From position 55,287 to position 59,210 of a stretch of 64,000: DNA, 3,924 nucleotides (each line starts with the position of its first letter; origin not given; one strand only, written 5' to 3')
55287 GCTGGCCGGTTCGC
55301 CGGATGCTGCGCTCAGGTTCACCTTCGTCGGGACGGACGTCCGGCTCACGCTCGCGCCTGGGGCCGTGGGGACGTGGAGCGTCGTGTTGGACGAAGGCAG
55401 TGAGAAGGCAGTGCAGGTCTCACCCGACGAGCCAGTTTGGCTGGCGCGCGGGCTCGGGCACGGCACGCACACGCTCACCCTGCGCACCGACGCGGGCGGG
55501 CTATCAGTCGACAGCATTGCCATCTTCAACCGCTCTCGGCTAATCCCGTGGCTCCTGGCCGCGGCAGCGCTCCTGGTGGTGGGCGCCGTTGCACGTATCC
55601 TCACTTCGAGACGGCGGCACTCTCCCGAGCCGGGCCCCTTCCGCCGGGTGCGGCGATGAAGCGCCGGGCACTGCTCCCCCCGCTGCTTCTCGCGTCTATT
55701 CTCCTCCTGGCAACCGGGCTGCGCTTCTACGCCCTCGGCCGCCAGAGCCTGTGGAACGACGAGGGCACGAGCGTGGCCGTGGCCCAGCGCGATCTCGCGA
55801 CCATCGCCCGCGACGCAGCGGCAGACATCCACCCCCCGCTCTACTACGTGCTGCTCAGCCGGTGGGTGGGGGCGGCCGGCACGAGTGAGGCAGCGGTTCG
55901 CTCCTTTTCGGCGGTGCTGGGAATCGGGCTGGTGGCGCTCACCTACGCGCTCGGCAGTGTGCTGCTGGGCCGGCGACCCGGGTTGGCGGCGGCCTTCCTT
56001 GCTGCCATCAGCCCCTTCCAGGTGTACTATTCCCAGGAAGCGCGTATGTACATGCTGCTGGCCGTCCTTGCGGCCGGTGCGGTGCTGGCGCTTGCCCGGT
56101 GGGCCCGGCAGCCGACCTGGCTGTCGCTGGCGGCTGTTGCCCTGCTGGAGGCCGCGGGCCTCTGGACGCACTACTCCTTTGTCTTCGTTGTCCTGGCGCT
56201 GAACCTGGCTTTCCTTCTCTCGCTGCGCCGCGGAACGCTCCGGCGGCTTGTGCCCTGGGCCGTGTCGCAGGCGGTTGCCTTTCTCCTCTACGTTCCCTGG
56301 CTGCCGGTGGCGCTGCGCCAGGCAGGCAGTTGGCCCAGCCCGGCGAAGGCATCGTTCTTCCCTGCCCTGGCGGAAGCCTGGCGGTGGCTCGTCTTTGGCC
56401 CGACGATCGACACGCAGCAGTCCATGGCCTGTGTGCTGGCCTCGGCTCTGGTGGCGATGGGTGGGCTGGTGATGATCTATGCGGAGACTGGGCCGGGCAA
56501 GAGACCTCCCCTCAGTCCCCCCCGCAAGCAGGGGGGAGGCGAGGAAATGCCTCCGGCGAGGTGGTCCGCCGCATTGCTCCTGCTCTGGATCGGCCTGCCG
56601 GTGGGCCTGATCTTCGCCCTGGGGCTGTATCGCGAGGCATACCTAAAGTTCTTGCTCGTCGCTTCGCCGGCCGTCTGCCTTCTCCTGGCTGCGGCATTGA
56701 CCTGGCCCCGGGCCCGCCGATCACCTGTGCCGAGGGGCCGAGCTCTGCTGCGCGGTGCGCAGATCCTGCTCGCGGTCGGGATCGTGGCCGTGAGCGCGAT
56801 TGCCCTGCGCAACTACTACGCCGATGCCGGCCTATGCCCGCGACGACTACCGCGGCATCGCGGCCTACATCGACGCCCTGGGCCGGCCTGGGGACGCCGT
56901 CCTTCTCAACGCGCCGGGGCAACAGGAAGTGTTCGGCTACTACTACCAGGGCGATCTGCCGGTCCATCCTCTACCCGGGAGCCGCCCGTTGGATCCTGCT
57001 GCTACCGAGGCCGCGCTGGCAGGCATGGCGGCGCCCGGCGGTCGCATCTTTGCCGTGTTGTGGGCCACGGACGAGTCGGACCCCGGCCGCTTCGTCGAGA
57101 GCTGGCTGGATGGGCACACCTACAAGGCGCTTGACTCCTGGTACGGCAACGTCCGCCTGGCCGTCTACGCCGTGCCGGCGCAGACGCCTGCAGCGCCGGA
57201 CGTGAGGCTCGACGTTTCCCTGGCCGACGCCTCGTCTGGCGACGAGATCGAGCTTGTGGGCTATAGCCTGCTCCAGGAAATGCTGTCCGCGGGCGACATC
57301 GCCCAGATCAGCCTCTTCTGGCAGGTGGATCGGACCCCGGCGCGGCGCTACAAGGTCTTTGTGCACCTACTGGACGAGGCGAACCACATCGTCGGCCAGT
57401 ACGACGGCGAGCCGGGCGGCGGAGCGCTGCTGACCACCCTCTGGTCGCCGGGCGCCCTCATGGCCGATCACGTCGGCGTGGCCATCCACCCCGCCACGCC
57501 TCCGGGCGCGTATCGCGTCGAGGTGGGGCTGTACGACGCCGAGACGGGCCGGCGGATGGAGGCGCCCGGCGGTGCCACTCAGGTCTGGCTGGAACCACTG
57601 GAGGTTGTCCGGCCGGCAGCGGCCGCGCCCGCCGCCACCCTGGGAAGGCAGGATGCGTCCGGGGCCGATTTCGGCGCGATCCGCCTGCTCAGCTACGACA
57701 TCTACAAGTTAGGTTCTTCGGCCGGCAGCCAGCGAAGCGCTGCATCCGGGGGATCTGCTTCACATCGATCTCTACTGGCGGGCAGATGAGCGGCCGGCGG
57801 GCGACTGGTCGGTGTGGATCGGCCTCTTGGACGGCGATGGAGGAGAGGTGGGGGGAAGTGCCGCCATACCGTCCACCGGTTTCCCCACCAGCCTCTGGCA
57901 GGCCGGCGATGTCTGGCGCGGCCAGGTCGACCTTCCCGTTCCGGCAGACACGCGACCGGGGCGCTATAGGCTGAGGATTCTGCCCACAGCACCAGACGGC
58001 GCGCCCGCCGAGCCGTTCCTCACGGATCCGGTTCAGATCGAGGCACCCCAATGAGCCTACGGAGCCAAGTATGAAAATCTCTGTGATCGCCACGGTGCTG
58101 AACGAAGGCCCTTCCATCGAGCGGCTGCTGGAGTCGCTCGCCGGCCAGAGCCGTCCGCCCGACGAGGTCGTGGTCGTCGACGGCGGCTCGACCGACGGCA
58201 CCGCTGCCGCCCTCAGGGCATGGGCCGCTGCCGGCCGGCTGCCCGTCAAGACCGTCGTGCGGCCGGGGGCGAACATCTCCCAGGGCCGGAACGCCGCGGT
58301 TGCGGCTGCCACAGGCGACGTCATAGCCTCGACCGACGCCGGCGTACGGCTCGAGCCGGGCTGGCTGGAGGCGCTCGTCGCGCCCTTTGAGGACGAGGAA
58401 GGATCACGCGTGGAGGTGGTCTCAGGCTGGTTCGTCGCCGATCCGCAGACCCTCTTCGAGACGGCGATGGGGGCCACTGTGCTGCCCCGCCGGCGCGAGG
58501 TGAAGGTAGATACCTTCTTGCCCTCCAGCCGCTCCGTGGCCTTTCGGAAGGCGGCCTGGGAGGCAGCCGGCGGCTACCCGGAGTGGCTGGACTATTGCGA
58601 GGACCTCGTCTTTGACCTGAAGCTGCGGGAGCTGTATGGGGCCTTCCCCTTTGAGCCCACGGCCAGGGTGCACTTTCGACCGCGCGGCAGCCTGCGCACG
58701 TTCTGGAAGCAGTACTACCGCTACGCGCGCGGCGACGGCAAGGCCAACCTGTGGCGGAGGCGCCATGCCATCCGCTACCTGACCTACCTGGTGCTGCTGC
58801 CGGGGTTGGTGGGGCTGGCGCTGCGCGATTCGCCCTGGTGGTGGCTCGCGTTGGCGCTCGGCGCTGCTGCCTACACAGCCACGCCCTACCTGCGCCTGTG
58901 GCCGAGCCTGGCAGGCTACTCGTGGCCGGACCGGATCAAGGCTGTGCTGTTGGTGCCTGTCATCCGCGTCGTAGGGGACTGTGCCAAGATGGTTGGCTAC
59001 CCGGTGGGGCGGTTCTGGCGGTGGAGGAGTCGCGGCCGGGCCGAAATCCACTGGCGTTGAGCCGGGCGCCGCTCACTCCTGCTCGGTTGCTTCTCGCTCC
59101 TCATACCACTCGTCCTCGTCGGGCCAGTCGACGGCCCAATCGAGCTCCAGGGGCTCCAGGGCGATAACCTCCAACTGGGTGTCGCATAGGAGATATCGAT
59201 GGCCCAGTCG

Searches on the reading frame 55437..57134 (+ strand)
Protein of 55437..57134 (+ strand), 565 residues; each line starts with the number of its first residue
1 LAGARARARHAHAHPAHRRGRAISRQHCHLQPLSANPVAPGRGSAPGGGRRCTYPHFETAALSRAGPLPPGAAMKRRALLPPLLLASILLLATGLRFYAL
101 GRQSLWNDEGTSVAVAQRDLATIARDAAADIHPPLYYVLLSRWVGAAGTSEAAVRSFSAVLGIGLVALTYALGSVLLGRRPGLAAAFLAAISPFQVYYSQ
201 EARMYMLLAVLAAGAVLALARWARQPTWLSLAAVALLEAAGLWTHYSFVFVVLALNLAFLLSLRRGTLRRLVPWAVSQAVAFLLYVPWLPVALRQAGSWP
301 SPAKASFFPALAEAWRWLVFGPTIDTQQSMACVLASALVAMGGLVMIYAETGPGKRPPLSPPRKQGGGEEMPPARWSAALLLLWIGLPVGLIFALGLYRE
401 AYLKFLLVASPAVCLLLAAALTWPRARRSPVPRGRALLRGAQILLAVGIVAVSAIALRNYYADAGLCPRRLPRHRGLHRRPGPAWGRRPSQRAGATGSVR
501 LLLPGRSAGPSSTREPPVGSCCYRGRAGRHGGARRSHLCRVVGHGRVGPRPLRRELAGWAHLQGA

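Call 49: search_protein_families(library=pfam, proteins=[window:55437-57134:+], max_evalue=0.0001)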
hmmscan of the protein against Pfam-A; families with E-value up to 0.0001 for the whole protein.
window:55437-57134:+ (565 aa): 1 family
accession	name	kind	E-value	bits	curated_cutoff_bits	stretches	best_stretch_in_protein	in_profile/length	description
PF13231.12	PMT_2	-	1e-11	45.7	26.1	1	132-289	2-158/160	Dolichyl-phosphate-mannose-protein mannosyltransferase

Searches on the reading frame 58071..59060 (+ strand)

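Call 49: search_protein_families(library=pfam, proteins=[window:58071-59060:+], max_evalue=0.0001)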
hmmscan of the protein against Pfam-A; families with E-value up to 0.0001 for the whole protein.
window:58071-59060:+ (329 aa): 4 families
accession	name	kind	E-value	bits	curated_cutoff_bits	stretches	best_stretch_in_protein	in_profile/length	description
PF00535.33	Glycos_transf_2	-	1.3e-23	84.2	23.3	1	4-160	1-162/168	Glycosyl transferase family 2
PF13641.12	Glyco_tranf_2_3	-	1.6e-07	32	27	1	3-168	3-176/230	Glycosyltransferase like family 2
PF13506.12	Glyco_transf_21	-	5.3e-06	26.5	21.7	1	76-220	25-174/174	Glycosyl transferase family 21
PF13632.12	Glyco_trans_2_3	-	2.5e-05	24.7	27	1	154-270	75-184/198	Glycosyl transferase family group 2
